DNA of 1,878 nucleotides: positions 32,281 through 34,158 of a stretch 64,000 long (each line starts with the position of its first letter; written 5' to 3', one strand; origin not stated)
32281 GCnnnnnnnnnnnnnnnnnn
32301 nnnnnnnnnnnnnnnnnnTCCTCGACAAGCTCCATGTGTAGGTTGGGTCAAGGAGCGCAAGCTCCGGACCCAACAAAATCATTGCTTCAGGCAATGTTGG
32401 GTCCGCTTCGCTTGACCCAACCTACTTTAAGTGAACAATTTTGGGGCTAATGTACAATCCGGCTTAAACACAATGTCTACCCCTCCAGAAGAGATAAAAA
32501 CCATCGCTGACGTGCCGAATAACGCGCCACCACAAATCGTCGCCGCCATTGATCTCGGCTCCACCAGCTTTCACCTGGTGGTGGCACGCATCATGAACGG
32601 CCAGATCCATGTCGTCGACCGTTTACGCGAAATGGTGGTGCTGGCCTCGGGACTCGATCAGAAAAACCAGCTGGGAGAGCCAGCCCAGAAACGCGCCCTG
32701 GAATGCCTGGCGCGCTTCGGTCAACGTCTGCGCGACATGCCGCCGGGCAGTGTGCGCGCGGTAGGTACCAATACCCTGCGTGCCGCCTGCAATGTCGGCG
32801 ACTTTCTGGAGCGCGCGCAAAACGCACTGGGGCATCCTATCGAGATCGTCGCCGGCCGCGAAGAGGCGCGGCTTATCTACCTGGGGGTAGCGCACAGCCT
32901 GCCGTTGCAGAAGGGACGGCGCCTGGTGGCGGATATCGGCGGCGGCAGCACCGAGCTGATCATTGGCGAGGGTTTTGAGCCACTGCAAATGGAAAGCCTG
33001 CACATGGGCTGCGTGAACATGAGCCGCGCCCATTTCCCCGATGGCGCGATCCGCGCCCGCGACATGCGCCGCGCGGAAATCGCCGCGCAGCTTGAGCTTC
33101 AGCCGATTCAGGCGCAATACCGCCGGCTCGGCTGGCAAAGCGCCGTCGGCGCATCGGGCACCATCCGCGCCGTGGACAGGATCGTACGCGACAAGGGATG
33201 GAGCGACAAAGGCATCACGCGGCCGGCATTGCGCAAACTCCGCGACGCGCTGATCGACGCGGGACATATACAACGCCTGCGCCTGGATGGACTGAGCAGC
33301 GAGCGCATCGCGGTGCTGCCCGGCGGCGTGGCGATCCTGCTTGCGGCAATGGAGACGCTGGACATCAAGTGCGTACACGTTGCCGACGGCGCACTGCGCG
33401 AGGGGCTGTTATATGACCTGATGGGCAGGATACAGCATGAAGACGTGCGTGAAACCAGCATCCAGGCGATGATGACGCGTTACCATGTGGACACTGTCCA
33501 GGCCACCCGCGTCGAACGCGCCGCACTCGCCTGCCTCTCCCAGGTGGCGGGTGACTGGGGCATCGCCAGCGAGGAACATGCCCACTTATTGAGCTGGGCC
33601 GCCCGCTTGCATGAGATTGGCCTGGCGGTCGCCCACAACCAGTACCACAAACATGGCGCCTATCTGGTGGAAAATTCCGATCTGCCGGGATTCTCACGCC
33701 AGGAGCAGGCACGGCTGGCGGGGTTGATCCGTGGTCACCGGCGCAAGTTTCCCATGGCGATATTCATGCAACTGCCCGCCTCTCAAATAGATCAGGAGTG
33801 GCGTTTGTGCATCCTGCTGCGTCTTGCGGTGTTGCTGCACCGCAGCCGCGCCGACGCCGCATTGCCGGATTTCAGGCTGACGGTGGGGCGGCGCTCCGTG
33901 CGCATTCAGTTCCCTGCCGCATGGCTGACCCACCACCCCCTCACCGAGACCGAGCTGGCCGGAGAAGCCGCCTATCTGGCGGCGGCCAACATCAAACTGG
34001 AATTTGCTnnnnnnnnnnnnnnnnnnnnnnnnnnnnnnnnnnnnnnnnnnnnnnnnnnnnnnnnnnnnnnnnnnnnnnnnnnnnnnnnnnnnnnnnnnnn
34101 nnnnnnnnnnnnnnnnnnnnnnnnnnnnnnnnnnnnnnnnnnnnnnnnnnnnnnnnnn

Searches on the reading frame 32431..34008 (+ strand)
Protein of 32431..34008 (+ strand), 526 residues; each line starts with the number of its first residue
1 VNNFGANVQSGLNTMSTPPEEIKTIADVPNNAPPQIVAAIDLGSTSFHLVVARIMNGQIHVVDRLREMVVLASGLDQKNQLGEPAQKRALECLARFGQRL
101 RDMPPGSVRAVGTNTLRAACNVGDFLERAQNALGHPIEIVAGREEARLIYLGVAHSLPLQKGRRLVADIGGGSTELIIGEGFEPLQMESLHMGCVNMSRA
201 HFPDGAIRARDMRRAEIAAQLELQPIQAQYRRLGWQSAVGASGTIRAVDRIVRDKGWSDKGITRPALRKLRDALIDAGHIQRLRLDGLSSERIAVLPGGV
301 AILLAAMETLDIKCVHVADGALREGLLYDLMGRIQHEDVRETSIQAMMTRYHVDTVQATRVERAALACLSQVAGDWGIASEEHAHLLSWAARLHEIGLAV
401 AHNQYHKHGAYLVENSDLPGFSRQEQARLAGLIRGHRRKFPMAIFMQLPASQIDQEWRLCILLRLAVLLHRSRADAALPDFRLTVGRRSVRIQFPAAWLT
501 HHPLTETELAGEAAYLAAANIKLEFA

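Call 74: search_protein_families(library=pfam, proteins=[window:32431-34008:+], max_evalue=0.001)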
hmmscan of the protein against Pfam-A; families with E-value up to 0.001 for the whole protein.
window:32431-34008:+ (526 aa): 2 families
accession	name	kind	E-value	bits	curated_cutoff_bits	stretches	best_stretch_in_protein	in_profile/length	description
PF02541.22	Ppx-GppA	-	7.9e-80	268.8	27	1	50-332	1-283/285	Ppx/GppA phosphatase family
PF21447.3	Ppx-GppA_III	-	3.2e-50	170.8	27.3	1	339-512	1-176/177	Ppx/GppA phosphatase, domain III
